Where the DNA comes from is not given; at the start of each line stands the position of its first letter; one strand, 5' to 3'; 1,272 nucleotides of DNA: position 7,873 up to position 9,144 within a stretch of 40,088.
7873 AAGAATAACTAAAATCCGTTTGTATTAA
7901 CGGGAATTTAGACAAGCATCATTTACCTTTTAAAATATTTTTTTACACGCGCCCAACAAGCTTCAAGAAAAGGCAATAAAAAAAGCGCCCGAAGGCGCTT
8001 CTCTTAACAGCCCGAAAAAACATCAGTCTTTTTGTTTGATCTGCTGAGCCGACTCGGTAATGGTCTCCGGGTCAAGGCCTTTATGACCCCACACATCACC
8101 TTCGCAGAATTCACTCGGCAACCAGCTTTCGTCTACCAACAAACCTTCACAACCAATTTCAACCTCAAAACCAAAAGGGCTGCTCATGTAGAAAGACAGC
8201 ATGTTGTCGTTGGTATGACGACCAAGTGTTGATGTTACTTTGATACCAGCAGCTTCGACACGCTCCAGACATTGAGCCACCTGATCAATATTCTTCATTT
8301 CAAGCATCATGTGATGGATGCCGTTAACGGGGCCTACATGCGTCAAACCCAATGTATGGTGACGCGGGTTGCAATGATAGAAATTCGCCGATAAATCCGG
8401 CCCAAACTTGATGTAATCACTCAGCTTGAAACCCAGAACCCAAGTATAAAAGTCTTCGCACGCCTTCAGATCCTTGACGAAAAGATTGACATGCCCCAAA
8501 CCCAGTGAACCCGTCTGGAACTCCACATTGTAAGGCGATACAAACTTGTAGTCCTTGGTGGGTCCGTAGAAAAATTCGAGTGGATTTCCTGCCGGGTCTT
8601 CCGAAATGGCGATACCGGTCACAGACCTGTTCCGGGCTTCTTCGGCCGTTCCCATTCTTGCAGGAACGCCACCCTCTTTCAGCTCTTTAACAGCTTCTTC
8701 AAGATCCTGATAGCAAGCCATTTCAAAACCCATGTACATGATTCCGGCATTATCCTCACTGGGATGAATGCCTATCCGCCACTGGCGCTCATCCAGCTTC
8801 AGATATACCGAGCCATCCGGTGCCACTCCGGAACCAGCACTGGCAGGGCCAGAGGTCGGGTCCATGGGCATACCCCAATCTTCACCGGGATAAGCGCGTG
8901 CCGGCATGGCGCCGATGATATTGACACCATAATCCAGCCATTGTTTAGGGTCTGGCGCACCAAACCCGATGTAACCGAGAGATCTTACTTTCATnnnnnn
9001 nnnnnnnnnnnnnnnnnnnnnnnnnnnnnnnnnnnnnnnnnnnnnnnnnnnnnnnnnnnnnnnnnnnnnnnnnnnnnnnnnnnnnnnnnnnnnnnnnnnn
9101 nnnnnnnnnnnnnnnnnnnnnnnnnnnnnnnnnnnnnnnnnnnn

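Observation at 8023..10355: P450 plus extradiol dioxygenase operon, O2-dependent yet preceded by an FNR-type box and lacking redox partners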

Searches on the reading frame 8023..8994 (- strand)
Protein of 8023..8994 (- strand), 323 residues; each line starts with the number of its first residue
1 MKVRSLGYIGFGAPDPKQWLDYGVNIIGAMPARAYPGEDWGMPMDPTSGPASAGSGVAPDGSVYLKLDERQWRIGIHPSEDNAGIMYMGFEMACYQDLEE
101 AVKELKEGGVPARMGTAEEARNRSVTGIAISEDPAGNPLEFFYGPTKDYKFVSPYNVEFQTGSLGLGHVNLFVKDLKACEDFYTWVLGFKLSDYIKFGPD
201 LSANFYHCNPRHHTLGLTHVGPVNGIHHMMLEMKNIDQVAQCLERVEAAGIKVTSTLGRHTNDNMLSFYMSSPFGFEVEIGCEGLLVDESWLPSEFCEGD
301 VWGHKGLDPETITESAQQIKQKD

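Call 5: search_protein_families(library=pfam, proteins=[window:8023-8994:-])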
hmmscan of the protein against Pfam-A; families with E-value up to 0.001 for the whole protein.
window:8023-8994:- (323 aa): 5 families
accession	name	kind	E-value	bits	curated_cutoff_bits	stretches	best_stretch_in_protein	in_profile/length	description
PF00903.31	Glyoxalase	-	2.7e-24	86.3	20.6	1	165-280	1-121/121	Glyoxalase/Bleomycin resistance protein/Dioxygenase superfamily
PF22632.2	BphC_D1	-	3.3e-11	43.2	27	0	58-78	30-50/51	Dihydroxybiphenyl dioxygenase BphC D1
PF13669.12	Glyoxalase_4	-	6.9e-07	30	27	0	168-259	2-99/109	Glyoxalase/Bleomycin resistance protein/Dioxygenase superfamily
PF22677.2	Ble-like_N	-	2.1e-05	24.6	24.5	1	168-197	4-32/41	Bleomycin resistance protein-like N-terminal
PF18029.7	Glyoxalase_6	-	0.00037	21.6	23.6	0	173-279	6-104/106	Glyoxalase-like domain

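Call 7: search_protein_families(library=ncbifam, proteins=[window:8023-8994:-])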
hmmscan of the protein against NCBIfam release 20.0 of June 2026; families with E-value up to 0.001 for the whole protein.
window:8023-8994:- (323 aa): 11 families
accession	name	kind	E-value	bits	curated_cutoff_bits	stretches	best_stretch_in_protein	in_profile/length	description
TIGR03213.1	23dbph12diox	equivalog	1.6e-73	247.7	366.45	1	60-305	35-286/287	biphenyl-2,3-diol 1,2-dioxygenase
NF045631.1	exdiol_diox_HsaC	equivalog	1.5e-66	224.5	450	1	3-305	1-291/296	iron-dependent extradiol dioxygenase HsaC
TIGR02295.1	HpaD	equivalog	4.5e-19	68.7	321.4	1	79-291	55-269/298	3,4-dihydroxyphenylacetate 2,3-dioxygenase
TIGR03211.1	catechol_2_3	equivalog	3.5e-15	56.1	320.2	1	62-288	37-270/303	catechol 2,3-dioxygenase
TIGR00068.2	glyox_I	equivalog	8e-06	25.8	120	0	166-193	2-29/143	lactoylglutathione lyase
TIGR03081.1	metmalonyl_epim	equivalog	5.7e-05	23.7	114.95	0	224-261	72-109/129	methylmalonyl-CoA epimerase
NF050075.1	SMU1112c_YaeR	equivalog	8e-05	22.9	140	0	166-192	4-30/125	SMU1112c/YaeR family gloxylase I-like metalloprotein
NF000494.1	FosF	exception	0.0003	20.8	280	1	165-302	4-131/132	fosfomycin resistance glutathione transferase FosF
NF041414.1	ArsI_CadI_VOC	equivalog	0.00043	19.9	116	0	168-255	3-86/147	ArsI/CadI family heavy metal resistance metalloenzyme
NF050074.1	glyox_I_GloA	exception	0.00081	19.5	165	0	168-280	4-119/121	lactoylglutathione lyase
NF000496.2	Fos_GSH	equivalog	0.00094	19.3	180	0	165-284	4-118/136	fosfomycin resistance glutathione transferase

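Call 15: find_homologous_proteins(query=window:8023-8994:-)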
Query window:8023-8994:- (323 aa): 2051 proteins with E <= 0.001 among 3301 candidates; the best 120 are listed.
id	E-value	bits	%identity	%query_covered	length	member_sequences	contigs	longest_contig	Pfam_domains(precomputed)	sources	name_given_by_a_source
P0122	1.3e-221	753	97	100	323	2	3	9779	PF22677.3,PF13669.13,PF22632.3,PF00903.32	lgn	-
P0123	5.0e-164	563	72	98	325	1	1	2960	PF22677.3,PF13669.13,PF22632.3,PF00903.32,PF18029.8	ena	-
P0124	1.5e-162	559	72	100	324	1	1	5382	PF22677.3,PF13669.13,PF22632.3,PF00903.32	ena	-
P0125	5.3e-161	554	72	100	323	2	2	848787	PF22632.3,PF00903.32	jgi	-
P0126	7.5e-161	553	71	100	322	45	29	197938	PF22632.3,PF00903.32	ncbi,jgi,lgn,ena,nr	ncbi:MAG: VOC family protein [Cellvibrionales bacterium]|jgi:3,4-dihydroxy-9,10-secoandrosta-1,3,5(1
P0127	1.5e-160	552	71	99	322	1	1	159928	PF22632.3,PF00903.32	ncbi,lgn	-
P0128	3.5e-160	551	72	99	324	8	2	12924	PF22632.3,PF00903.32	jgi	-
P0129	1.6e-159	549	71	100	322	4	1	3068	PF22632.3,PF00903.32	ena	-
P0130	3.7e-159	547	70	99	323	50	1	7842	PF13669.13,PF22632.3,PF00903.32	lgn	-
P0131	8.4e-159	546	70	99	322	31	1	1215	PF22632.3,PF00903.32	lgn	-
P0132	7.4e-158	543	70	99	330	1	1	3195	PF22677.3,PF22632.3,PF00903.32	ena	-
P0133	5.1e-157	540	70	99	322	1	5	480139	PF22677.3,PF22632.3,PF00903.32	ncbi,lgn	-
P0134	5.3e-157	540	70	100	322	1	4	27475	PF13669.13,PF22632.3,PF00903.32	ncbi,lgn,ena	-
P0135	1.1e-156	539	71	99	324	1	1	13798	PF22632.3,PF00903.32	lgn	-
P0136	1.3e-156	539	70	99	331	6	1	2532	PF22632.3,PF00903.32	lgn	-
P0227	1.1e-123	431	58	98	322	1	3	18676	PF22632.3,PF00903.32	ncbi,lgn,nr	ncbi:MAG: VOC family protein [Pseudomonadales bacterium]|nr:VOC family protein [Pseudomonadales bact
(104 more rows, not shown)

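Call 39: search_solved_structures(query=window:8023-8994:-, max_evalue=1e-10, show_alignments=3)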
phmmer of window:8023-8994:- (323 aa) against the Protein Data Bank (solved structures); distinct sequences matched with E-value up to 1e-10: 10.
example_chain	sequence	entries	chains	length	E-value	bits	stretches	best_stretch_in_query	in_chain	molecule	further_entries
1han_A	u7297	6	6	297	6.5e-57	196.4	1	56-308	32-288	2,3-DIHYDROXYBIPHENYL 1,2-DIOXYGENASE | BIPHENYL-2,3-DIOL 1,2-DIOXYGENASE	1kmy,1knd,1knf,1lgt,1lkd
2zi8_A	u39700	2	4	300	2.4e-54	188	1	56-305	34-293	PROBABLE BIPHENYL-2,3-DIOL 1,2-DIOXYGENASE BPHC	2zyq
1dhy_A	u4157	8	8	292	2e-49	171.8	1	54-307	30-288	2,3-DIHYDROXYBIPHENYL 1,2-DIOXYGENASE | 2,3-DIHYDROXYBIPHENYL-1,2-DIOXYGENASE | 2,3-Dihydroxybiphenyl dioxygenase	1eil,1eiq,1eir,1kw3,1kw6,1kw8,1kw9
6l3w_A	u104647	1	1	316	2e-48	168.5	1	59-310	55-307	Extra-diol dioxygenase BphC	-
1kwb_B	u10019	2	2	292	4.7e-48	167.3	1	54-307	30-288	2,3-Dihydroxybiphenyl dioxygenase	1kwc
23al_A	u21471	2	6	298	3.5e-40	141.4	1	70-305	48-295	Glyoxalase/bleomycin resistance protein/dioxygenase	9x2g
2wl3_A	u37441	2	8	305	7.8e-35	123.8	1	59-281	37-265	CATECHOL 2,3-DIOXYGENASE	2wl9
2ehz_A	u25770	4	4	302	8.6e-31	110.5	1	63-304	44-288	1,2-dihydroxynaphthalene dioxygenase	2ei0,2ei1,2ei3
2ei2_A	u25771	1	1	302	9e-31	110.5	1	63-304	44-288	1,2-dihydroxynaphthalene dioxygenase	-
3vb0_A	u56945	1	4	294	1e-30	110.3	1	61-305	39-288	Glyoxalase/bleomycin resistance protein/dioxygenase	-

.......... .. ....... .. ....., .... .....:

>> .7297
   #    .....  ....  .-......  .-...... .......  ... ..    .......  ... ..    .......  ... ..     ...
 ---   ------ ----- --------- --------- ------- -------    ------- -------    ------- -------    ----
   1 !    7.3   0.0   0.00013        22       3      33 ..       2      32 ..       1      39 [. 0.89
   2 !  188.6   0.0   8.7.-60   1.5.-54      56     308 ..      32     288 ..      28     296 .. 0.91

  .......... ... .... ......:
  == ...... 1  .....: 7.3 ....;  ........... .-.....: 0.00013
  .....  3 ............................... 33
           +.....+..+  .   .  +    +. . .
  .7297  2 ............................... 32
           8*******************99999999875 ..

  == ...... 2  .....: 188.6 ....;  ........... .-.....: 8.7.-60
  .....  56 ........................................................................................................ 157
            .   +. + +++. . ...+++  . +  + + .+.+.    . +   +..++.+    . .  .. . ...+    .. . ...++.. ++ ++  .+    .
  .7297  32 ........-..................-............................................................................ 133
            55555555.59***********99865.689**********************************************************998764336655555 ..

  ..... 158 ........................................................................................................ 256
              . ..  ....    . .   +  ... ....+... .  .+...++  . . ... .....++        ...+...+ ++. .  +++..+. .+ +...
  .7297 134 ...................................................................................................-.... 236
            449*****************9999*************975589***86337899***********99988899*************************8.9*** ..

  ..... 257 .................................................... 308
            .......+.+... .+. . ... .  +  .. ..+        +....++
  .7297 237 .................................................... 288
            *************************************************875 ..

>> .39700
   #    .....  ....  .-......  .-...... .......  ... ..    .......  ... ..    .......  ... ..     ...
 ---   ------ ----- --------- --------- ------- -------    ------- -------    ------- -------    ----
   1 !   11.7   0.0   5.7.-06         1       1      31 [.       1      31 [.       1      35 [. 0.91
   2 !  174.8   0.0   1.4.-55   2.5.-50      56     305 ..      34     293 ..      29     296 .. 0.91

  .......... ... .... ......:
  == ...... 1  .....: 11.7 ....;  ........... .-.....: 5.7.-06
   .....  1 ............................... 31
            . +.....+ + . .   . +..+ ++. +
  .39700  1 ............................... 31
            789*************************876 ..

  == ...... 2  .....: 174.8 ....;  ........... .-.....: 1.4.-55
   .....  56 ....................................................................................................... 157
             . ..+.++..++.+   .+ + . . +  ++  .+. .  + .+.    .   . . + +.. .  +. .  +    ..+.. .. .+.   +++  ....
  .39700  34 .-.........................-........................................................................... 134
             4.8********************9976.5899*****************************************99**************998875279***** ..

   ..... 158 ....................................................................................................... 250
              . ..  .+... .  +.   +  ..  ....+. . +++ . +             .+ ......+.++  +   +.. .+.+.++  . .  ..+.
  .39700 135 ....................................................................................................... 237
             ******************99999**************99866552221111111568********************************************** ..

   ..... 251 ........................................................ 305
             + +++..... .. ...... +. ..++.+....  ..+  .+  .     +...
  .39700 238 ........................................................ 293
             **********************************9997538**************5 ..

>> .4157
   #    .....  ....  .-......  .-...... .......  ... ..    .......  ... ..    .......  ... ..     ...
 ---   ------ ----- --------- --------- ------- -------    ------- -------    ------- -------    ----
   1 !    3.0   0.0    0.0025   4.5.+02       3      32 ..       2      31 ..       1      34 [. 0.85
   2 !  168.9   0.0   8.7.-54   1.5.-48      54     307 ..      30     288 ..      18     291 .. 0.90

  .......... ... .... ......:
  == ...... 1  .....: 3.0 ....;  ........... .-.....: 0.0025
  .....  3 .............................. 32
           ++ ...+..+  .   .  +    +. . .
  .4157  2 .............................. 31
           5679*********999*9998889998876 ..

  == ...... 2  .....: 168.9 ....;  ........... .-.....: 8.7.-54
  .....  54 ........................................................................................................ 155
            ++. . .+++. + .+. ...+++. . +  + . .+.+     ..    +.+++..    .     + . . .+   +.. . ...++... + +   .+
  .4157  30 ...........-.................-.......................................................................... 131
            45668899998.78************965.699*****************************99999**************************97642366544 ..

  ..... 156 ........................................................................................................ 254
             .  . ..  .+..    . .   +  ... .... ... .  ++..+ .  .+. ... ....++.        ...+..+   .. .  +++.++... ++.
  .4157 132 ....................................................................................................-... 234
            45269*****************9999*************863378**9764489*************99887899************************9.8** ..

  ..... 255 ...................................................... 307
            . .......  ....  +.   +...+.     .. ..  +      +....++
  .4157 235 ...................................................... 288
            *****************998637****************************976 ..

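Call 84: find_encoding_contigs(protein=P0227, flank=10000, max_places=2)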
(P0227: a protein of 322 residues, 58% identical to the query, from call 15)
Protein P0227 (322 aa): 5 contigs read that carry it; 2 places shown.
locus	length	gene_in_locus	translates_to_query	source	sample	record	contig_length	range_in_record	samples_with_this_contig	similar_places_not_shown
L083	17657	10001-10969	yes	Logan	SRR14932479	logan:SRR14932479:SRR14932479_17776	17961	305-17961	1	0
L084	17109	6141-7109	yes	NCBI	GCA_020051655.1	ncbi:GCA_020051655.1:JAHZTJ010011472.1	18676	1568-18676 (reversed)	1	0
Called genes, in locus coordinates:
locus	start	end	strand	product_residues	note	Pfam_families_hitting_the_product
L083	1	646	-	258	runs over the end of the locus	PF00378:ECH_1, PF16113:ECH_2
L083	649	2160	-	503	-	PF00501:AMP-binding, PF13193:AMP-binding_C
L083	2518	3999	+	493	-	PF01946:Thi4 (weak), PF01266:DAO, PF01593:Amino_oxidase, PF13450:NAD_binding_8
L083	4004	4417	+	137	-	-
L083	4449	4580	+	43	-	-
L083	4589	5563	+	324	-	PF20434:BD-FAE, PF07859:Abhydrolase_3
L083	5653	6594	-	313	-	PF00682:HMGL-like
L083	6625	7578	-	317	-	PF00149:Metallophos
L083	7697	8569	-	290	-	PF04909:Amidohydro_2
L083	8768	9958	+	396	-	PF00067:p450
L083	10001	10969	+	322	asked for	PF22632:BphC_D1 (faint), PF00903:Glyoxalase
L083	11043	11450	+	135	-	PF00903:Glyoxalase, PF13669:Glyoxalase_4 (weak)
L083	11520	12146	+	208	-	PF00440:TetR_N, PF16859:TetR_C_11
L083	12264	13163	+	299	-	PF00106:adh_short, PF08659:KR, PF13561:adh_short_C2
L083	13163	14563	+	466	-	PF01796:OB_ChsH2_C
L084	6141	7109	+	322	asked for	PF22632:BphC_D1 (faint), PF00903:Glyoxalase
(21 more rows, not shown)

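Call 85: find_encoding_contigs(protein=P0126, flank=10000, max_places=2)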
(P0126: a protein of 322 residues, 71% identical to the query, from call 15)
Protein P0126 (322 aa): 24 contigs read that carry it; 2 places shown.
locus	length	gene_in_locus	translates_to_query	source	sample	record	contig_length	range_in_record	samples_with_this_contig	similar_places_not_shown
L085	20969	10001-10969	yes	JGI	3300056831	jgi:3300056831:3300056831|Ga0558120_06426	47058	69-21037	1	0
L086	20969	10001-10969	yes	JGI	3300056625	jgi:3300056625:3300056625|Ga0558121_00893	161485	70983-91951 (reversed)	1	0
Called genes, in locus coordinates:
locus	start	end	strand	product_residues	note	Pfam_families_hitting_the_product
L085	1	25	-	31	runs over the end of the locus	?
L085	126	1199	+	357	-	PF00487:FA_desaturase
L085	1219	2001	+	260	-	PF00753:Lactamase_B, PF12706:Lactamase_B_2 (weak), PF23023:Anti-Pycsar_Apyc1 (weak)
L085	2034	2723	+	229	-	PF00117:GATase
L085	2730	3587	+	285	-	PF00892:EamA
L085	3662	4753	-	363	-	PF13379:NMT1_2, PF09084:NMT1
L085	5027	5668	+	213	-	PF13541:ChlI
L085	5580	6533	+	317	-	PF01078:Mg_chelatase, PF00158:Sigma54_activat (weak), PF07728:AAA_5, PF00493:MCM (weak), PF13335:Mg_chelatase_C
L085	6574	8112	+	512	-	PF02310:B12-binding, PF04055:Radical_SAM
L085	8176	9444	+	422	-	PF00171:Aldedh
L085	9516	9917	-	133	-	PF21173:DksA-like_N (weak), PF01258:zf-dskA_traR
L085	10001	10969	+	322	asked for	PF22632:BphC_D1 (faint), PF00903:Glyoxalase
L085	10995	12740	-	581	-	-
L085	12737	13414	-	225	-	PF00702:Hydrolase, PF12710:HAD, PF13419:HAD_2, PF13242:Hydrolase_like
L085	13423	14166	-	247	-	PF03695:UPF0149, PF02810:SEC-C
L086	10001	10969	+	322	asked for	PF22632:BphC_D1 (faint), PF00903:Glyoxalase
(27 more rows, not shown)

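Call 86: predict_structure(alignment_id=A4)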
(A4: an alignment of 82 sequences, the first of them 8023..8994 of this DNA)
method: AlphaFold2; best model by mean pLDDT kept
length: 323 residues; sequences in the alignment: 82
mean_pLDDT: 93.1   pTM: 0.91
mean pLDDT of the five models: 93.1, 93.2, 92.8, 92.6, 92.1
residues with pLDDT >= 90: 269; 70-90: 41; 50-70: 12; < 50: 1
segments of 3 or more residues with pLDDT < 50: none
pLDDT, mean of each block of 10 residues (from residue 1): 97 94 98 96 89 96 97 96 92 98 96 98 98 97 97 97 96 96 96 90 95 96 92 98 98 93 94 91 96 84 70 73 49
secondary structure, 60 per line:
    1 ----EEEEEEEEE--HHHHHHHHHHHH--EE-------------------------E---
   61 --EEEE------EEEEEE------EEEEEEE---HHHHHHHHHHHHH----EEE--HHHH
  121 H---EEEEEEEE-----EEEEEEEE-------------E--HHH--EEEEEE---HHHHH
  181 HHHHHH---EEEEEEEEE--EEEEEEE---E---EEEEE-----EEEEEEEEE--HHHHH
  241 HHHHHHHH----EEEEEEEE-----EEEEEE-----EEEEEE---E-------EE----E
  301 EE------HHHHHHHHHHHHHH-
elements in order: E5-13 H16-27 E63-66 E73-78 E85-91 H95-107 E112-114 H117-121 E125-132 E138-145 E167-172 H176-186 E190-198 E201-207 E215-219 E225-233 H236-248 E253-260 E266-271 E277-282 E300-302 H309-322

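Call 88: fold_search(model_id=the predicted structure, library=pdb)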
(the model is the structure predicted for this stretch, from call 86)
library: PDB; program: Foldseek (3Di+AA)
matches with E <= 10: 752; with E <= 0.001: 338
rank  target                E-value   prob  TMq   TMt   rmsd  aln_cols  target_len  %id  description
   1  2zyq_A                2.9e-32  1.00  0.81  0.89   1.9       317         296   35  Crystal structure of the HsaC extradiol dioxygenase from M. tuberculosis (released 2009-03-10)
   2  6l3w                  3.9e-32  1.00  0.80  0.87   3.0       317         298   32  Crystal structure of BphC, a halotolerant catechol dioxygenase (released 2019-11-13)
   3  2zi8_A                8.5e-32  1.00  0.83  0.90   2.0       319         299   34  Crystal structure of the HsaC extradiol dioxygenase from M. tuberculosis in complex with 3,4-dihydroxy-9,10-seconandro (released 2009-02-24)
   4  2zi8_B                1.2e-31  1.00  0.83  0.90   1.8       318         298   35  Crystal structure of the HsaC extradiol dioxygenase from M. tuberculosis in complex with 3,4-dihydroxy-9,10-seconandro (released 2009-02-24)
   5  1han                  2.1e-31  1.00  0.79  0.89   2.3       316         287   39  CRYSTAL STRUCTURE OF THE BIPHENYL-CLEAVING EXTRADIOL DIOXYGENASE FROM A PCB-DEGRADING PSEUDOMONAD (released 1995-11-14)
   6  1kmy                  2.3e-31  1.00  0.80  0.89   2.6       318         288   38  Crystal Structure of 2,3-dihydroxybiphenyl 1,2-dioxygenase Complexed with 2,3-dihydroxybiphenyl under Anaerobic Conditio (released 2002-02-20)
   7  1kw3                  2.3e-30  1.00  0.80  0.89   2.3       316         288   36  Crystal structure of 2,3-dihydroxybiphenyal dioxygenase (BphC) at 1.45 A resolution (released 2003-01-28)
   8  1eil                  7.2e-30  1.00  0.80  0.89   2.2       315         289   36  2,3-DIHYDROXYBIPHENYL-1,2-DIOXYGENASE (released 2001-02-26)
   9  1kwb                  2.1e-29  1.00  0.80  0.89   2.3       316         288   35  Crystal structure of the His145Ala mutant of 2,3-dihydroxybipheny dioxygenase (BphC) (released 2003-01-29)
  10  1dhy                  6.0e-29  1.00  0.78  0.91   1.8       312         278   35  KKS102 BPHC ENZYME (released 1995-10-15)
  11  3vb0_A                4.5e-28  1.00  0.77  0.86   3.6       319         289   28  Crystal structure of 2,2',3-trihydroxybiphenyl 1,2-dioxygenase from dibenzofuran-degrading Sphingomonas wittichii stra (released 2013-04-03)
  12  2wl3_D                5.7e-28  1.00  0.79  0.91   2.7       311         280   30  crystal structure of catechol 2,3-dioxygenase (released 2010-09-01)
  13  2wl9_C                1.2e-27  1.00  0.80  0.86   2.8       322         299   29  Crystal structure of catechol 2,3-dioxygenase (released 2010-09-01)
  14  2wl9_A                1.6e-27  1.00  0.79  0.85   2.9       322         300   28  Crystal structure of catechol 2,3-dioxygenase (released 2010-09-01)
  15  2wl9_B                1.7e-27  1.00  0.80  0.88   2.7       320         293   30  Crystal structure of catechol 2,3-dioxygenase (released 2010-09-01)
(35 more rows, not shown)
